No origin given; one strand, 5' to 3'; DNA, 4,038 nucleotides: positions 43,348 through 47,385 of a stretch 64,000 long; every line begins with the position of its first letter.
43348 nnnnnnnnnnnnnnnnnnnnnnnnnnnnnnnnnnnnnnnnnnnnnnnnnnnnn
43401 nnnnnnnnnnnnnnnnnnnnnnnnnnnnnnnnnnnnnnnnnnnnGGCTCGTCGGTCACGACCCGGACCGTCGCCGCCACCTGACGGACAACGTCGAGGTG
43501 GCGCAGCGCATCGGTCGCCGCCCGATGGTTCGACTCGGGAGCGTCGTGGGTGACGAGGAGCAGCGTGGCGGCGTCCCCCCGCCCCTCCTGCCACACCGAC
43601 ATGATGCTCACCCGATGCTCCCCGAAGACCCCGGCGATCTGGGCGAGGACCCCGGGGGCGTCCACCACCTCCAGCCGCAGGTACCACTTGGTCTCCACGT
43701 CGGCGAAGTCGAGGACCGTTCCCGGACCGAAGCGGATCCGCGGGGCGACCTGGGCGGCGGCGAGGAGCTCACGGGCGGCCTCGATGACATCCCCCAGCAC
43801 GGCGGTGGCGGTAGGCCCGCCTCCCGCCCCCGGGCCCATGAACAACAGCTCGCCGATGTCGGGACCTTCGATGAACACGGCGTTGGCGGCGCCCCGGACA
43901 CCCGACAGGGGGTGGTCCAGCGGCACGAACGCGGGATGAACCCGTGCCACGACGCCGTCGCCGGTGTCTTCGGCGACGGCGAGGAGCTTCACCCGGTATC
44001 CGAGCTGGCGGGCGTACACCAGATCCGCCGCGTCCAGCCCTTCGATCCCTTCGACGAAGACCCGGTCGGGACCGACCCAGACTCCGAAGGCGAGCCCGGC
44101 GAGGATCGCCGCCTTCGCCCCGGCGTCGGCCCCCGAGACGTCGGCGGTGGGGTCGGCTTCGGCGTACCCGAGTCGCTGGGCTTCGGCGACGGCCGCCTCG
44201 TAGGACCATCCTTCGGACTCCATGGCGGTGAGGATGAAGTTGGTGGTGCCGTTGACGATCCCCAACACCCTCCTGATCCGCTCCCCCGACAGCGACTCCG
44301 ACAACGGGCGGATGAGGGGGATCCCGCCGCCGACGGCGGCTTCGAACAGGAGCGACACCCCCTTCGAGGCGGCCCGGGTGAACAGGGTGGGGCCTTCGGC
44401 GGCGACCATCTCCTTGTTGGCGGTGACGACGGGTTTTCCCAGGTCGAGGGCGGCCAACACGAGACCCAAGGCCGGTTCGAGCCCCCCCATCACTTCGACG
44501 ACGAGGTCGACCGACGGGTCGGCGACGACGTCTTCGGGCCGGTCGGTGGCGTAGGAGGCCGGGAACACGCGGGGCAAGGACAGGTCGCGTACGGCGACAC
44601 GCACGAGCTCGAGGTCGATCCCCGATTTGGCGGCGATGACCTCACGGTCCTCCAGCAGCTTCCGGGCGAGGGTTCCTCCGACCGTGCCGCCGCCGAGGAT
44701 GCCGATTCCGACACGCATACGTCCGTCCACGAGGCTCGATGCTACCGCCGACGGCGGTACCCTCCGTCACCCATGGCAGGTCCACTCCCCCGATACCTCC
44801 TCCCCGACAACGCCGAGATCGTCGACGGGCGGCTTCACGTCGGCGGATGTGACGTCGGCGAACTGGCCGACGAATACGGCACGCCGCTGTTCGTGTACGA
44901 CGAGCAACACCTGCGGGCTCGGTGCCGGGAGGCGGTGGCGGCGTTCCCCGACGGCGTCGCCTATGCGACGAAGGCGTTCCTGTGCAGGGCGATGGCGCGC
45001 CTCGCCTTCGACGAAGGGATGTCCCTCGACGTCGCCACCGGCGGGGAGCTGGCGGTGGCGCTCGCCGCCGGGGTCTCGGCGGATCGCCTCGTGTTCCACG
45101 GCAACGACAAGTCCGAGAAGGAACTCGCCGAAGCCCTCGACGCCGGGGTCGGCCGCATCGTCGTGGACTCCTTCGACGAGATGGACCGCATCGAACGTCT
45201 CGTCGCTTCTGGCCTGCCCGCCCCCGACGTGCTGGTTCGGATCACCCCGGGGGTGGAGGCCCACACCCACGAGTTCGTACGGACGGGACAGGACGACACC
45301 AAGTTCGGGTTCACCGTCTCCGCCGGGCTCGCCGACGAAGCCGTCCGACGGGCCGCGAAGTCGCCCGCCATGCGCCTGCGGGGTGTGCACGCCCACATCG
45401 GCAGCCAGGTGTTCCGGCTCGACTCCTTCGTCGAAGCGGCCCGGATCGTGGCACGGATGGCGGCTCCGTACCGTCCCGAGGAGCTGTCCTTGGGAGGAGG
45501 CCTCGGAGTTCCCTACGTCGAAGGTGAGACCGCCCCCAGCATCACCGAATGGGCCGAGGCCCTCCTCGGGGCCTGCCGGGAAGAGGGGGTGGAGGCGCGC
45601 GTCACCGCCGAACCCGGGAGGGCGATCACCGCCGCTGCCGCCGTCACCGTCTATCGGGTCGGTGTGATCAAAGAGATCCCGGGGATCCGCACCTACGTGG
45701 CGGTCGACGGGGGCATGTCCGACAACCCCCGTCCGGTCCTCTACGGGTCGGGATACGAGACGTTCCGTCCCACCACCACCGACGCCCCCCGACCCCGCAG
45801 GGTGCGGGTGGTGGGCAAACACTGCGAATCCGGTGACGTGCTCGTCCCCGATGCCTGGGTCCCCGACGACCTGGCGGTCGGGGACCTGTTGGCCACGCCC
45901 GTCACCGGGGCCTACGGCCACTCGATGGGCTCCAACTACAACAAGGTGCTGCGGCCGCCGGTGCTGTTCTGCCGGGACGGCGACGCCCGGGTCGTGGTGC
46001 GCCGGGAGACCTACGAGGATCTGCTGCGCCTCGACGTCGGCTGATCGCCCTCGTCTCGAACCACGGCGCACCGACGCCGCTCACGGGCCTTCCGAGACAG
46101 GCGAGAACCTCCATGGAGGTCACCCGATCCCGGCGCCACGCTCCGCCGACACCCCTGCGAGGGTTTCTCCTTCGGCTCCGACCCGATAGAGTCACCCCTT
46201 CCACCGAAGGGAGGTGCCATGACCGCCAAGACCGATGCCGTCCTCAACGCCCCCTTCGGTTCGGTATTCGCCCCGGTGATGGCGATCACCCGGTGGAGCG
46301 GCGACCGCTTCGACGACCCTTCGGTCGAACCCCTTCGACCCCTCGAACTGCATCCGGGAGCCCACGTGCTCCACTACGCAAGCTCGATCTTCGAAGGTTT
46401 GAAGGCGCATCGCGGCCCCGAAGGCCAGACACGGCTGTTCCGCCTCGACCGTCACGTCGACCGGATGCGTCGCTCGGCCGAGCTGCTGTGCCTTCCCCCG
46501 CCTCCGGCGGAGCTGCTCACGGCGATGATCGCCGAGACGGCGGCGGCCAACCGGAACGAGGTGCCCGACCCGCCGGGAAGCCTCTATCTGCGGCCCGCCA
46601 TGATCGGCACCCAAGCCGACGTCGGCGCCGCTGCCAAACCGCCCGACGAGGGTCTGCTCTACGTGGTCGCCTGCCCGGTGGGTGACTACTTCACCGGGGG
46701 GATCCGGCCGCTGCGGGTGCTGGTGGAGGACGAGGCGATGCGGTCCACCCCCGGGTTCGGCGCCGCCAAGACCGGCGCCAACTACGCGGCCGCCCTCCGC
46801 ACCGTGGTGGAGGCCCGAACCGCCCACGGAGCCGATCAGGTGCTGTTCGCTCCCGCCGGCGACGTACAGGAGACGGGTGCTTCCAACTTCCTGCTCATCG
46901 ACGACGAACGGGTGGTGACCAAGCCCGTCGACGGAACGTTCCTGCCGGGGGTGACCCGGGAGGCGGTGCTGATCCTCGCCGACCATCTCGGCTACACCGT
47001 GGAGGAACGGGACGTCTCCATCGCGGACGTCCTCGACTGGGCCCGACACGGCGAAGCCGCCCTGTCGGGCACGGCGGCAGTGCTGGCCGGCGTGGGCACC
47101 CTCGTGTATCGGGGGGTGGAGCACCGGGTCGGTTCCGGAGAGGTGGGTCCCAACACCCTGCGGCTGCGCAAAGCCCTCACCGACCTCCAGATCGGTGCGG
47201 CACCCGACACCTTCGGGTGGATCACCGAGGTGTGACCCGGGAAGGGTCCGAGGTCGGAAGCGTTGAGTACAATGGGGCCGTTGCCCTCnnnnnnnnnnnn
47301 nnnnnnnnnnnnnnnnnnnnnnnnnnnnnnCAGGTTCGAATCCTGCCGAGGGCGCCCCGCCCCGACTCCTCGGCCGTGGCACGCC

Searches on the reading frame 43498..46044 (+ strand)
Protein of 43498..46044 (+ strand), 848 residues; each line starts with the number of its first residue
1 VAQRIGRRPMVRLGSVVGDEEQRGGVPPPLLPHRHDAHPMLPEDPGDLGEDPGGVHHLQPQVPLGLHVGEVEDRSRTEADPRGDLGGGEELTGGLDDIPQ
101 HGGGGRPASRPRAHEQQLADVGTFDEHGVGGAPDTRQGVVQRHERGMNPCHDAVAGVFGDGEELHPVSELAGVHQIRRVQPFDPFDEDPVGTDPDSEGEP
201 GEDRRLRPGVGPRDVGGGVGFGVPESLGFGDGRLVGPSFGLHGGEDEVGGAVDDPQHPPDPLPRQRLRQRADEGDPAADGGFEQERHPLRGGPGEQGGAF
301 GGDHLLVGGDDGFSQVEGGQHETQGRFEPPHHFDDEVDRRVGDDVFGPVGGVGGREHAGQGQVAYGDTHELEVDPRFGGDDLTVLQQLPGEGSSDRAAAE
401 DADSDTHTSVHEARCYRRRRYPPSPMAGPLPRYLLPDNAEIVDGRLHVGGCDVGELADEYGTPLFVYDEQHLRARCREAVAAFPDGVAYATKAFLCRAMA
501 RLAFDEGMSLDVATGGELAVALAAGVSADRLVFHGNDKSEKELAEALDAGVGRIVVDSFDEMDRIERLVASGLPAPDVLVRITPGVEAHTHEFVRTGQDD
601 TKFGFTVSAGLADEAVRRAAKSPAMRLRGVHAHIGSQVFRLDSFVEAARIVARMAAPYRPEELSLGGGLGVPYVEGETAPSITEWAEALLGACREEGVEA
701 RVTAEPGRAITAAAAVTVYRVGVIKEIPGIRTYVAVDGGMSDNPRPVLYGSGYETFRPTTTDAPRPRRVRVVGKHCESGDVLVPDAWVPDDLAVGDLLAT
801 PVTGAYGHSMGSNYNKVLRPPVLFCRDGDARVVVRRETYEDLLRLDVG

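Call 11: search_protein_families(library=pfam, proteins=[window:43498-46044:+])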
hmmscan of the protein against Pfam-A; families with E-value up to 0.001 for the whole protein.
window:43498-46044:+ (848 aa): 2 families
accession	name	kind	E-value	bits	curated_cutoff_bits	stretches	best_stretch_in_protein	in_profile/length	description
PF02784.22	Orn_Arg_deC_N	-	2.4e-49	168.4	23.4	1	471-712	3-247/247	Pyridoxal-dependent decarboxylase, pyridoxal binding domain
PF00278.28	Orn_DAP_Arg_deC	-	1e-14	55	23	1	468-804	5-95/95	Pyridoxal-dependent decarboxylase, C-terminal sheet domain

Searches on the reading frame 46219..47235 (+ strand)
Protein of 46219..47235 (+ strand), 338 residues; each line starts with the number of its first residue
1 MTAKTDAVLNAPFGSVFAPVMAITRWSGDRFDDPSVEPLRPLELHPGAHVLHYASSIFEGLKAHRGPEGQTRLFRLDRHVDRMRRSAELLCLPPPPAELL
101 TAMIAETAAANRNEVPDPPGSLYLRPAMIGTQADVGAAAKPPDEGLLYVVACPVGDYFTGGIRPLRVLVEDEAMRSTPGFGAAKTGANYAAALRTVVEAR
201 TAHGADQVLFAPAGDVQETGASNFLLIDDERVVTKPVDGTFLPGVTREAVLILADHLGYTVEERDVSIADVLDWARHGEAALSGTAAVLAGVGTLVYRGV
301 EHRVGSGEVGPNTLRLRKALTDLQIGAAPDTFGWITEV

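Call 11: search_protein_families(library=pfam, proteins=[window:46219-47235:+])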
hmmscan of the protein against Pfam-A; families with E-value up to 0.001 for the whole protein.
window:46219-47235:+ (338 aa): 1 family
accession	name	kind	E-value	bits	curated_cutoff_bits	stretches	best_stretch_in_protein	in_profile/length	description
PF01063.24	Aminotran_4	-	4.3e-34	118.8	28.5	1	57-288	2-216/223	Amino-transferase class IV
